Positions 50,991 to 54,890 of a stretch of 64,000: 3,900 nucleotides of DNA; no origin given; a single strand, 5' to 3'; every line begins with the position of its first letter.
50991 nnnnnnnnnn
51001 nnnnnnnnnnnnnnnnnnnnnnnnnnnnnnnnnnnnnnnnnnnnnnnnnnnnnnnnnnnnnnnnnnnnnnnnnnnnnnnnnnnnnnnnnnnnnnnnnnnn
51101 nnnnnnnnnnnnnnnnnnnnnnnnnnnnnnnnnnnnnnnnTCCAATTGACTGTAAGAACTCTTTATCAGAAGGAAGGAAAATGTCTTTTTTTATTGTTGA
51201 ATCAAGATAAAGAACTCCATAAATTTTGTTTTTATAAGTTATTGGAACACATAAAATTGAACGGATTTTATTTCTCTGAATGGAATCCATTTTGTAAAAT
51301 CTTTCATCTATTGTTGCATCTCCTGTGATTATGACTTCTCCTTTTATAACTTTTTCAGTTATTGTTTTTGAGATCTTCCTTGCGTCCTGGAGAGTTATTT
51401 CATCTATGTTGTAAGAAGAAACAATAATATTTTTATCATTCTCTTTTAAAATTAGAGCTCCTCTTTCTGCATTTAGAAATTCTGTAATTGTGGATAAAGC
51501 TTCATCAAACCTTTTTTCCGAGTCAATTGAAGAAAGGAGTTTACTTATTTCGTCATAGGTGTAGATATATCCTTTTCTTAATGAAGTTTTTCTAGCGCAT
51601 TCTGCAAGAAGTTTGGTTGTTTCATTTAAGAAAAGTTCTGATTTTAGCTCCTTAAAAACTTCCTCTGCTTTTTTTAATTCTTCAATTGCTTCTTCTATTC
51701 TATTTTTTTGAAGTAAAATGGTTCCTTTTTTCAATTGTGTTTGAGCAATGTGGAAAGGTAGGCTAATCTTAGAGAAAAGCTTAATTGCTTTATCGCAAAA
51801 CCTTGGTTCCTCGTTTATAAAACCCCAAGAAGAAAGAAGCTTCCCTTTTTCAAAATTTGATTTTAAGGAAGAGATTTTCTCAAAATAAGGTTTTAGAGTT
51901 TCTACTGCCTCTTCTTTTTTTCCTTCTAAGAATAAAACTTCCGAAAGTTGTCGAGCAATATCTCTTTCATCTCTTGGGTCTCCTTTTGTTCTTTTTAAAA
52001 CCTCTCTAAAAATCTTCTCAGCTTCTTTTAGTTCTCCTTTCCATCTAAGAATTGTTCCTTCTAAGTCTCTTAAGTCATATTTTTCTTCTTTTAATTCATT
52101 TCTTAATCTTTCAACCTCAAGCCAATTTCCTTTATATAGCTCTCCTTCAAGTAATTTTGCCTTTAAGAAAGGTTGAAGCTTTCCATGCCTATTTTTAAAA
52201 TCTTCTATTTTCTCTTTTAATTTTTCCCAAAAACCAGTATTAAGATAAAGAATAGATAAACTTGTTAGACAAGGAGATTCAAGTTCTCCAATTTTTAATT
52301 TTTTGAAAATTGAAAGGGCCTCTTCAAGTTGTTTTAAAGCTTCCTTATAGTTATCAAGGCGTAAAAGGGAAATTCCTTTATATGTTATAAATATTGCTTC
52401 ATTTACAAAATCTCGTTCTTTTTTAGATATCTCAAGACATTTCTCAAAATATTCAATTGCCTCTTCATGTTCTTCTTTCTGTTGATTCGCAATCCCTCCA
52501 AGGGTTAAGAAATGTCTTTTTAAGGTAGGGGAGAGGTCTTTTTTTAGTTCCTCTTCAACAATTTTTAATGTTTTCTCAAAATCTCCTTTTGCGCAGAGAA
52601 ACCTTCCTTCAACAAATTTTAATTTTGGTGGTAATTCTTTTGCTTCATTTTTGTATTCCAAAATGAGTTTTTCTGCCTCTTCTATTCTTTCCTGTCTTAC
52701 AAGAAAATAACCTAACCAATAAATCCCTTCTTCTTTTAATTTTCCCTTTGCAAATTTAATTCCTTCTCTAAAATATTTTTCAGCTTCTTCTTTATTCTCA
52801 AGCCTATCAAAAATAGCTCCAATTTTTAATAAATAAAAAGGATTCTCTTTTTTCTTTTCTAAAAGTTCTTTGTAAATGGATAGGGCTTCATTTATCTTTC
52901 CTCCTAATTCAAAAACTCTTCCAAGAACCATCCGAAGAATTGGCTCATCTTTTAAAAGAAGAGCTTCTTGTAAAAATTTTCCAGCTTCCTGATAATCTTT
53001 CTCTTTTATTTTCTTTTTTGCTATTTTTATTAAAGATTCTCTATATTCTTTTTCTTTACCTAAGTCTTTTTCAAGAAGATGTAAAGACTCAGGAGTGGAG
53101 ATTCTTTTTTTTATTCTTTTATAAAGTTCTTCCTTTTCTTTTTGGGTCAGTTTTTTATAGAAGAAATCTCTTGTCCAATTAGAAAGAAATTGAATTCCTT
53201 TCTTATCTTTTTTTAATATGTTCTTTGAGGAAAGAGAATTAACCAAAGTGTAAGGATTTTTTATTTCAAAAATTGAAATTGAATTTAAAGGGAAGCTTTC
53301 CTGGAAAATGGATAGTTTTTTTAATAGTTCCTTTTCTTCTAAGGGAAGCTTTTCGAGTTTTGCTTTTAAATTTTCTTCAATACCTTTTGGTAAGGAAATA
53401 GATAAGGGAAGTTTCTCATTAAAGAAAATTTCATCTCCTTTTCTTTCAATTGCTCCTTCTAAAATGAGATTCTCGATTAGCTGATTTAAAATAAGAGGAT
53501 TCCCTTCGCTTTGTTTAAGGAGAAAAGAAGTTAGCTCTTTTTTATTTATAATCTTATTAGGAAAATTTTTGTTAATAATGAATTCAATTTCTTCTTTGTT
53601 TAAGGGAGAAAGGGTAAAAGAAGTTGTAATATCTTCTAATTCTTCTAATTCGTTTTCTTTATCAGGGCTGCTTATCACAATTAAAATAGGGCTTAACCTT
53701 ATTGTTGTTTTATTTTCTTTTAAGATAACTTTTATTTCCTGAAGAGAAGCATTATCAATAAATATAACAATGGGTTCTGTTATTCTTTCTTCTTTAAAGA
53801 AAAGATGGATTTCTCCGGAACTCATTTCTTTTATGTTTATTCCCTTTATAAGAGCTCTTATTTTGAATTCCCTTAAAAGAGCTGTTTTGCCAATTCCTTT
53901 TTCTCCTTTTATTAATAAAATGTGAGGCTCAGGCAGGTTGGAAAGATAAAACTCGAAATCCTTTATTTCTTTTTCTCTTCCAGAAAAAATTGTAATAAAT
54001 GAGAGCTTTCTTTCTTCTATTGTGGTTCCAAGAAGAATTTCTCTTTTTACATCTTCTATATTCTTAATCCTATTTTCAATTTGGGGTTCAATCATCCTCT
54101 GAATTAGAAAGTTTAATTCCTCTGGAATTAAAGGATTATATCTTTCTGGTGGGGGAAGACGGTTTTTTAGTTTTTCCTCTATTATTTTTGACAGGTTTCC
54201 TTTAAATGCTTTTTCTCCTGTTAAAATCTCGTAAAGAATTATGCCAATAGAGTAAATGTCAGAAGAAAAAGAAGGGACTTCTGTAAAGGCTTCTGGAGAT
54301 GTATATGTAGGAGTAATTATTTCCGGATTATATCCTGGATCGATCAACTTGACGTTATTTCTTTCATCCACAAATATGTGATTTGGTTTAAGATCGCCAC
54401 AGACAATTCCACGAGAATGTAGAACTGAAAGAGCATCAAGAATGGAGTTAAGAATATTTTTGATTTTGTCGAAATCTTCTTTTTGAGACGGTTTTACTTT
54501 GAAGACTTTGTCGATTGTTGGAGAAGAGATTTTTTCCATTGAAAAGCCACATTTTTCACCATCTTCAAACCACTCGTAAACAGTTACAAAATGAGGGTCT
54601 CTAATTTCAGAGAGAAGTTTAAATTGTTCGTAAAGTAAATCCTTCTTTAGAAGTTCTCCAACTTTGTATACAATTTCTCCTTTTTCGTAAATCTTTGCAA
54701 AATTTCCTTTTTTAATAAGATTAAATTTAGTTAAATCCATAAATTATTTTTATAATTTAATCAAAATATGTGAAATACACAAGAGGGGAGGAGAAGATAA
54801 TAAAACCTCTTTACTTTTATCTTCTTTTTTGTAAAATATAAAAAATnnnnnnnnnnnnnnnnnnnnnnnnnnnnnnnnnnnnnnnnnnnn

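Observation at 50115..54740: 1541-aa chimeric sigma54 activator: kinase-like + STAND/AAA_16 NTPase + TPR + GAF + EBP + HTH, with no receiver domain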

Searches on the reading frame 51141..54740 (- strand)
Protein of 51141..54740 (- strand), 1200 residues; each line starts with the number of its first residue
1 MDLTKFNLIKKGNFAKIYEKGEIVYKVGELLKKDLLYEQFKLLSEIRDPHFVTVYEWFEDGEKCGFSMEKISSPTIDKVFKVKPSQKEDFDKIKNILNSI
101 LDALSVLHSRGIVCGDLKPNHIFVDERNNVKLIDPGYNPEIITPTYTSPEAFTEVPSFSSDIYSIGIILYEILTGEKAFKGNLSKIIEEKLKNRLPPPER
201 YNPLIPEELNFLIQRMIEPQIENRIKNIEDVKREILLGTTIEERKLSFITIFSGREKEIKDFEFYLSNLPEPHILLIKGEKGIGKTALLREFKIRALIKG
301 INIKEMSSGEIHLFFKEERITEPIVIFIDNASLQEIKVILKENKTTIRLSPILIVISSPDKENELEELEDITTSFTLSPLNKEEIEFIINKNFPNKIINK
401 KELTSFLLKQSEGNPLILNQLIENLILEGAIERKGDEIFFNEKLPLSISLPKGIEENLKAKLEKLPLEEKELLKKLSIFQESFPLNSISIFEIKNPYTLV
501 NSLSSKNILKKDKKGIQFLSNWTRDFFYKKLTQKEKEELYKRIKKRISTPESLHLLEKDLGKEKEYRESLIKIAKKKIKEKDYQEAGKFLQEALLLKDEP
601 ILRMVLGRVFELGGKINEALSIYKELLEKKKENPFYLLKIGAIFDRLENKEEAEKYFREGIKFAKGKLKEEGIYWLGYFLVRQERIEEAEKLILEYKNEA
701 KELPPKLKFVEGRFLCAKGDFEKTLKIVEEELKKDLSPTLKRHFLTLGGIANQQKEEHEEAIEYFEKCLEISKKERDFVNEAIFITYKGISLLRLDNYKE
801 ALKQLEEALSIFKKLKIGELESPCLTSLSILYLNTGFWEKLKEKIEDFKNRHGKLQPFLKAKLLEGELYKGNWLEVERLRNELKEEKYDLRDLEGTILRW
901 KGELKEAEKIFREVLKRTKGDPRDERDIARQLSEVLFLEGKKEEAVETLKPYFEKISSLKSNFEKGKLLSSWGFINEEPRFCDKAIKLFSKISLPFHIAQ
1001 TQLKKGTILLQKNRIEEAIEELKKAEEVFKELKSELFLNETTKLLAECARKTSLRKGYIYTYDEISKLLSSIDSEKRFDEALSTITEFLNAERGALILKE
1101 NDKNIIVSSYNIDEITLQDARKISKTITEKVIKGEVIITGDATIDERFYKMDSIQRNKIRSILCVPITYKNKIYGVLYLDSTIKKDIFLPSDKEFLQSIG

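Call 63: search_protein_representatives(protein=window:51141-54740:-)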
Query: 1200 residues. Proteins with E-value up to 0.001 (for the whole library): 197102; up to 1e-10: 14730; up to 1e-30: 144. The best 150 are listed.
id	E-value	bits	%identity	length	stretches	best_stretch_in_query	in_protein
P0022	0.0e+00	1191.9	49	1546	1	1-1200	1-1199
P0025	6.7e-238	808.9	39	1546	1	2-1200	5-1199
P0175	2.4e-234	797.2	38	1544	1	1-1200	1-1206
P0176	8.1e-133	461.0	51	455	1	595-1043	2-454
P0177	1.0e-124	434.1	32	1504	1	9-1200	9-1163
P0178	4.6e-123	428.7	55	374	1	560-933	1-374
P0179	4.8e-119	415.4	31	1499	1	18-1200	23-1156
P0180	3.4e-85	303.2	52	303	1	1-265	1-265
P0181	2.3e-83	297.2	28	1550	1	9-1199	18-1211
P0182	1.0e-75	271.9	41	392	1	173-558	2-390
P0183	3.1e-64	233.8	56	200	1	608-806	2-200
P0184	1.9e-62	228.0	29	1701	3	717-1199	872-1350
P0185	1.1e-61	225.4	28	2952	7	37-303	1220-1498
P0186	2.6e-61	224.2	38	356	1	564-915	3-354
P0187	3.6e-60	220.4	28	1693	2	399-1199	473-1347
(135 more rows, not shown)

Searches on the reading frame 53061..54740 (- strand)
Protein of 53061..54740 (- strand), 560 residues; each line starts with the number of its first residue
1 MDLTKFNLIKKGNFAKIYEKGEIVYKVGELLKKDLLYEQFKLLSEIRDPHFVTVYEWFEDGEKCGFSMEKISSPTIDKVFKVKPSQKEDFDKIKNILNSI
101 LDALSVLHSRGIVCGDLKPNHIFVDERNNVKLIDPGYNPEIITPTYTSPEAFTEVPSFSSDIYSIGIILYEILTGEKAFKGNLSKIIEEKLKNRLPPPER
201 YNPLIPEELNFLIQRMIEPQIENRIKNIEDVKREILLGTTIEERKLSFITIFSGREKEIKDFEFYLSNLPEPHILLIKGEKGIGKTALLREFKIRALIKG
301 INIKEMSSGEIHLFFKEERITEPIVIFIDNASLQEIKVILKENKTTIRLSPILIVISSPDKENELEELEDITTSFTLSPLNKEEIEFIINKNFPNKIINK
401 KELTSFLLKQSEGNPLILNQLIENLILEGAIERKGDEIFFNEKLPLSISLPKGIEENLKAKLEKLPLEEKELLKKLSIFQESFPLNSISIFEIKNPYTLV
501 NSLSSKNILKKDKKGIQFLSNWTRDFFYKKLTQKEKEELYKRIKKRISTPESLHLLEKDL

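Call 49: find_related_loci(query=A3, collection=genome_contigs, flank=6000)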
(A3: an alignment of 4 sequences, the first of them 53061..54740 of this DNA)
Query A3 (560 aa) in genome_contigs; peptide patterns used: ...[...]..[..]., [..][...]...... (x = any residue, [..] = any of these).
62 stretches matched a pattern; 16 encode a relative of the query (tblastn E <= 1e-3); 16 distinct loci.
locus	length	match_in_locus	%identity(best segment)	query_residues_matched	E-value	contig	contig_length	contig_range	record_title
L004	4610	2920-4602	62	1-560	0e+0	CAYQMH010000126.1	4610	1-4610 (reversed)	MAG TPA_asm: uncultured bacterium isolate binchicken_co34_518 genome assembly, contig: NODE_34330_length_4610_cov_25.030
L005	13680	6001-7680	61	1-560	0e+0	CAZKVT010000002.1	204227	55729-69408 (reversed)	MAG TPA_asm: uncultured bacterium isolate binchicken_co262_311 genome assembly, contig: NODE_22_length_204227_cov_20.357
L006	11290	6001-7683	62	1-560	0e+0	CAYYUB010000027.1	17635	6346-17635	MAG TPA_asm: uncultured bacterium isolate binchicken_co228_34 genome assembly, contig: NODE_4473_length_17635_cov_36.110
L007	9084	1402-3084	59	1-560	0e+0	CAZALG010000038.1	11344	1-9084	MAG TPA_asm: uncultured bacterium isolate binchicken_co100_122 genome assembly, contig: NODE_9200_length_11344_cov_4.826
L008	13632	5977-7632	60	1-552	0e+0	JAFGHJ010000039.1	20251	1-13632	MAG: candidate division WOR-3 bacterium isolate Zod_Metabat.145 k87_10303273, whole genome shotgun sequence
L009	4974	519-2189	61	1-554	0e+0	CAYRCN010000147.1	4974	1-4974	MAG TPA_asm: uncultured bacterium isolate binchicken_co89_629 genome assembly, contig: NODE_37117_length_4974_cov_7.6989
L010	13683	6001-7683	59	1-560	0e+0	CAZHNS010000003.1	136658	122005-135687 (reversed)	MAG TPA_asm: uncultured bacterium isolate binchicken_co178_245 genome assembly, contig: NODE_234_length_136658_cov_9.217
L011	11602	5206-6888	61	1-560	0e+0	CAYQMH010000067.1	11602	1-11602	MAG TPA_asm: uncultured bacterium isolate binchicken_co34_518 genome assembly, contig: NODE_9629_length_11602_cov_25.565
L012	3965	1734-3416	61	1-560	0e+0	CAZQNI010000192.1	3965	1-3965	MAG TPA_asm: uncultured bacterium isolate binchicken_co34_231 genome assembly, contig: NODE_41964_length_3965_cov_7.9414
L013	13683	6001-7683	64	1-560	0e+0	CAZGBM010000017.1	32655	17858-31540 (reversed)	MAG TPA_asm: uncultured bacterium isolate binchicken_co34_552 genome assembly, contig: NODE_1939_length_32655_cov_11.333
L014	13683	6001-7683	59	1-560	0e+0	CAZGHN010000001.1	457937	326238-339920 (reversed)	MAG TPA_asm: uncultured bacterium isolate SRP323688_co1_166 genome assembly, contig: NODE_17_length_457937_cov_17.603614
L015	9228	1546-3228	59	1-560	0e+0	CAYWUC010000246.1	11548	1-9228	MAG TPA_asm: uncultured bacterium isolate SRP185410_co1_78 genome assembly, contig: k141_1117669, whole genome shotgun s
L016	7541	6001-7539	61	1-512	0e+0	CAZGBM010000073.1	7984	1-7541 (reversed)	MAG TPA_asm: uncultured bacterium isolate binchicken_co34_552 genome assembly, contig: NODE_16132_length_7984_cov_4.2775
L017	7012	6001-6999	65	1-332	5e-143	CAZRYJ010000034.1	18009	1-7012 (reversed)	MAG TPA_asm: uncultured bacterium isolate SRP214966_co4_28 genome assembly, contig: NODE_2690_length_18009_cov_19.286566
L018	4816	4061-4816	66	1-252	2e-109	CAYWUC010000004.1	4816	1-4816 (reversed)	MAG TPA_asm: uncultured bacterium isolate SRP185410_co1_78 genome assembly, contig: k141_1601225, whole genome shotgun s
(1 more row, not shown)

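Call 56: predict_structure(alignment_id=A2)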
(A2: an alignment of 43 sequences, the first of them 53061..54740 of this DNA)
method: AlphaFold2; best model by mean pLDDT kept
length: 560 residues; sequences in the alignment: 43
mean_pLDDT: 86.7   pTM: 0.77
mean pLDDT of the five models: 86.7, 86.4, 85.8, 84.6, 83.9
residues with pLDDT >= 90: 269; 70-90: 252; 50-70: 34; < 50: 5
segments of 3 or more residues with pLDDT < 50: 239-243
pLDDT, mean of each block of 10 residues (from residue 1): 86 89 93 89 92 94 93 94 91 95 93 91 95 86 86 83 96 93 86 90 92 91 83 72 61 90 94 93 88 85 82 79 89 84 90 89 77 93 92 81 92 89 86 82 73 76 90 91 82 90 88 82 90 91 72 62
secondary structure, 60 per line:
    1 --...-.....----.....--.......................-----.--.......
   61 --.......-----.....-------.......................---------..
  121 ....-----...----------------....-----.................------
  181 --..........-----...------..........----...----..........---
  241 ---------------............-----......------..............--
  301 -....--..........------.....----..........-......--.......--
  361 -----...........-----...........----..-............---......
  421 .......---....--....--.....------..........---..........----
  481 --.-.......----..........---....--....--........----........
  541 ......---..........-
elements in order: E7-11 E16-20 E23-29 H30-45 E54-60 E63-69 H76-79 H87-109 E122-124 E130-132 H149-152 H158-174 H183-192 H207-216 H228-237 H256-267 E273-278 H285-298 E302-305 H308-317 E324-328 H333-342 H344-349 E352-358 H366-371 E372-376 H382-392 H400-411 H415-427 E431-434 E437-440 H443-447 H454-463 H467-476 H485-491 H496-505 E509-512 E515-518 H521-528 H533-546 H550-559

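Call 59: fold_search(model_id=the predicted structure, library=pdb)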
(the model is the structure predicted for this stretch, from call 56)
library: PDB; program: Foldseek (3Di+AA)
matches with E <= 10: 2000; with E <= 0.001: 1946
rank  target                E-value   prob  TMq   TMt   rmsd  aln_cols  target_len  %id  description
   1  6i2p_B                9.1e-14  1.00  0.34  0.67   4.9       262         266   21  Crystal structure of the Mycobacterium tuberculosis PknB kinase domain (L33E mutant) in complex with its substrate Gar (released 2019-05-22)
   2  6i2p_A                9.6e-14  1.00  0.34  0.67   4.6       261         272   21  Crystal structure of the Mycobacterium tuberculosis PknB kinase domain (L33E mutant) in complex with its substrate Gar (released 2019-05-22)
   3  6b2p                  1.9e-13  1.00  0.36  0.75   2.8       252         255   21  Dual Inhibition of the Essential Protein Kinases A and B in Mycobacterium tuberculosis (released 2018-02-14)
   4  3orl                  2.2e-13  1.00  0.34  0.65   4.6       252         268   23  Mycobacterium tuberculosis PknB kinase domain L33D mutant (crystal form 3) (released 2010-12-15)
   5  5u94                  2.3e-13  1.00  0.36  0.73   3.4       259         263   22  Crystal structure of the Mycobacterium tuberculosis PASTA kinase PknB in complex with the potential theraputic kinase in (released 2017-12-20)
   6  3ort                  2.6e-13  1.00  0.34  0.65   4.9       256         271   22  Mycobacterium tuberculosis PknB kinase domain L33D mutant (crystal form 6) (released 2010-12-15)
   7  3ork                  2.7e-13  1.00  0.35  0.67   4.2       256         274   22  Mycobacterium tuberculosis PknB kinase domain L33D mutant (crystal form 2) (released 2010-12-15)
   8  3orp                  3.5e-13  1.00  0.34  0.65   4.7       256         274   23  Mycobacterium tuberculosis PknB kinase domain L33D mutant (crystal form 5) (released 2010-12-15)
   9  4eqm_A                3.9e-13  1.00  0.38  0.75   3.2       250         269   27  Structural analysis of Staphylococcus aureus serine/threonine kinase PknB (released 2012-06-27)
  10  3orm                  4.8e-13  1.00  0.37  0.74   3.4       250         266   23  Mycobacterium tuberculosis PknB kinase domain D76A mutant (released 2010-12-15)
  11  3f61                  5.3e-13  1.00  0.35  0.69   3.9       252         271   22  Crystal Structure of M. tuberculosis PknB Leu33Asp/Val222Asp double mutant in complex with ADP (released 2008-12-02)
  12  1o6y                  6.6e-13  1.00  0.35  0.72   3.7       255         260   22  Catalytic domain of PknB kinase from Mycobacterium tuberculosis (released 2003-01-30)
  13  2h34_A                7.3e-13  1.00  0.35  0.76   4.0       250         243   22  Apoenzyme crystal structure of the tuberculosis serine/threonine kinase, PknE (released 2006-07-18)
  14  9ymt                  7.7e-13  1.00  0.37  0.72   3.4       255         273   26  Staphylococcus aureus serine/threonine kinase Stk1 with inhibitor GW779439X (released 2026-03-11)
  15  3ori_A                1.0e-12  1.00  0.36  0.72   3.6       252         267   23  Mycobacterium tuberculosis PknB kinase domain L33D mutant (crystal form 1) (released 2010-12-15)
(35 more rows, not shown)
